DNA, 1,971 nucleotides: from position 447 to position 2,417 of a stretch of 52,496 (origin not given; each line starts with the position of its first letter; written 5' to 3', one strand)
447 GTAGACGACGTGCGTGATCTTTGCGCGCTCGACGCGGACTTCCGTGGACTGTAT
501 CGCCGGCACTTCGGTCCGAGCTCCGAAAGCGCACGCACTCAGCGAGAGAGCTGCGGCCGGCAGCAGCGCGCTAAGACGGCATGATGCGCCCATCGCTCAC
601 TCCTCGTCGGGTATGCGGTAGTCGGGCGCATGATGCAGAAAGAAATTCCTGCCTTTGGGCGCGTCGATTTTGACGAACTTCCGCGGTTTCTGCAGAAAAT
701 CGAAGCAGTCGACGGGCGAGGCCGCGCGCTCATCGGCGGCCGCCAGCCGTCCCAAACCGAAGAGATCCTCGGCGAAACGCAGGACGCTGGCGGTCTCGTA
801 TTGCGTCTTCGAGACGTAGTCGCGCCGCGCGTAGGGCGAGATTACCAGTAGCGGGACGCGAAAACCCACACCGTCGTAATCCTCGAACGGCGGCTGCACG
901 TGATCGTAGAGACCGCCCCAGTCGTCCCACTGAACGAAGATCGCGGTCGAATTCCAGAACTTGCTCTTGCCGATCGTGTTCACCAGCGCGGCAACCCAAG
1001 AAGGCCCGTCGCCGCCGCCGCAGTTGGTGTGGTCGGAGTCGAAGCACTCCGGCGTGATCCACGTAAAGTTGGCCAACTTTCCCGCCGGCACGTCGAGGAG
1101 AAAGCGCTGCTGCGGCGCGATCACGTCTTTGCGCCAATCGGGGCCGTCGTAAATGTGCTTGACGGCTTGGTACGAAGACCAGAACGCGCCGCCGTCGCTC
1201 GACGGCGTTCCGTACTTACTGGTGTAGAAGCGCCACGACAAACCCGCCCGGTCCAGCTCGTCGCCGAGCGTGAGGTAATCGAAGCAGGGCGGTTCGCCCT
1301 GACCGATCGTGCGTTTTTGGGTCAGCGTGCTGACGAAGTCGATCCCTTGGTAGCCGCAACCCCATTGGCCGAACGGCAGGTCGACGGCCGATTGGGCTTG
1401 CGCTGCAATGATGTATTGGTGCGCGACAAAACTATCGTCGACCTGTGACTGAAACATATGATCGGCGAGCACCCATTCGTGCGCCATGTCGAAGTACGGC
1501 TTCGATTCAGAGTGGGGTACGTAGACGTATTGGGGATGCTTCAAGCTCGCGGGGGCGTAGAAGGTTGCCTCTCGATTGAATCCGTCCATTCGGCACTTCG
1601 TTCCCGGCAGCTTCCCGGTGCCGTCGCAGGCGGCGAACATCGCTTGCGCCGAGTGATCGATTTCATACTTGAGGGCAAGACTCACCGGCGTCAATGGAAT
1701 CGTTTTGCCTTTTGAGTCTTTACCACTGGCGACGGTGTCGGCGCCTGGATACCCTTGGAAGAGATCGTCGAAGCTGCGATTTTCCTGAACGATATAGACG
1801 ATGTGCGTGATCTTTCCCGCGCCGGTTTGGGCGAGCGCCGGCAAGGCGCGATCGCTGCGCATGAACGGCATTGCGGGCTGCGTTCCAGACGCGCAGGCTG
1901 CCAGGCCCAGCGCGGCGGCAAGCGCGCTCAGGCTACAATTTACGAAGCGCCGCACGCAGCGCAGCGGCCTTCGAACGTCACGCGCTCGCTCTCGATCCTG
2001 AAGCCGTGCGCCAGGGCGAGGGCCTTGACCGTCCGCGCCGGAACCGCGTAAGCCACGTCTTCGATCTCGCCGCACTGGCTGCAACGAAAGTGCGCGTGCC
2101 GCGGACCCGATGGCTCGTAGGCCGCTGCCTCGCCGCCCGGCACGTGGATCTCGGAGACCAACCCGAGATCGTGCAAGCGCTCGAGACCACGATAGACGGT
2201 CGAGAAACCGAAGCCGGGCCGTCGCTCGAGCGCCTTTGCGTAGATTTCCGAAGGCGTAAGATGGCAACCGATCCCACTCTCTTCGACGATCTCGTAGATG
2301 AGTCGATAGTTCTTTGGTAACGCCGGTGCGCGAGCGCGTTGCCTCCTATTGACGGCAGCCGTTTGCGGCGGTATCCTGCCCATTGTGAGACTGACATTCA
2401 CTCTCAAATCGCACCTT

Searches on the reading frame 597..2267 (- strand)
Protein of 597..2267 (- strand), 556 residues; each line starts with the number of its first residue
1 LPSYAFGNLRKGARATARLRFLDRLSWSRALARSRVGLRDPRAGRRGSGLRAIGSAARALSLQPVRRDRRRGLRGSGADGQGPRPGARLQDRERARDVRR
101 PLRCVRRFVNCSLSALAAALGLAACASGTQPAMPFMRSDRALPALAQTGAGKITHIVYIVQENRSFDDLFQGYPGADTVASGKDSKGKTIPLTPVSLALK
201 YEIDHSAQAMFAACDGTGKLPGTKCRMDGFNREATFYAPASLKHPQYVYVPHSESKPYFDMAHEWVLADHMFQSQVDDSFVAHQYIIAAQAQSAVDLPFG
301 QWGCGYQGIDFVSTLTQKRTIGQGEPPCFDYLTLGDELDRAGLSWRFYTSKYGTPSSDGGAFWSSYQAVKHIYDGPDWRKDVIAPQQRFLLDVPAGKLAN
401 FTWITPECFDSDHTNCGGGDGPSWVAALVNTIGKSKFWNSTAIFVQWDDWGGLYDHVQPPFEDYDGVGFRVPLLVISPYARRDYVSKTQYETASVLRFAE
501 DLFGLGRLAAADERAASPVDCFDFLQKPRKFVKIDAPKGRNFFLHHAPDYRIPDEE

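Call 63: search_protein_families(library=pfam, proteins=[window:597-2267:-], max_evalue=0.0001)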
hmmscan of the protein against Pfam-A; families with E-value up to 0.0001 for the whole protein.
window:597-2267:- (556 aa): 1 family
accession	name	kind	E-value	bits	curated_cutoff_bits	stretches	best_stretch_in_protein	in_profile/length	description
PF04185.19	Phosphoesterase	-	3e-45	155.4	23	1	153-505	1-355/356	Phosphoesterase family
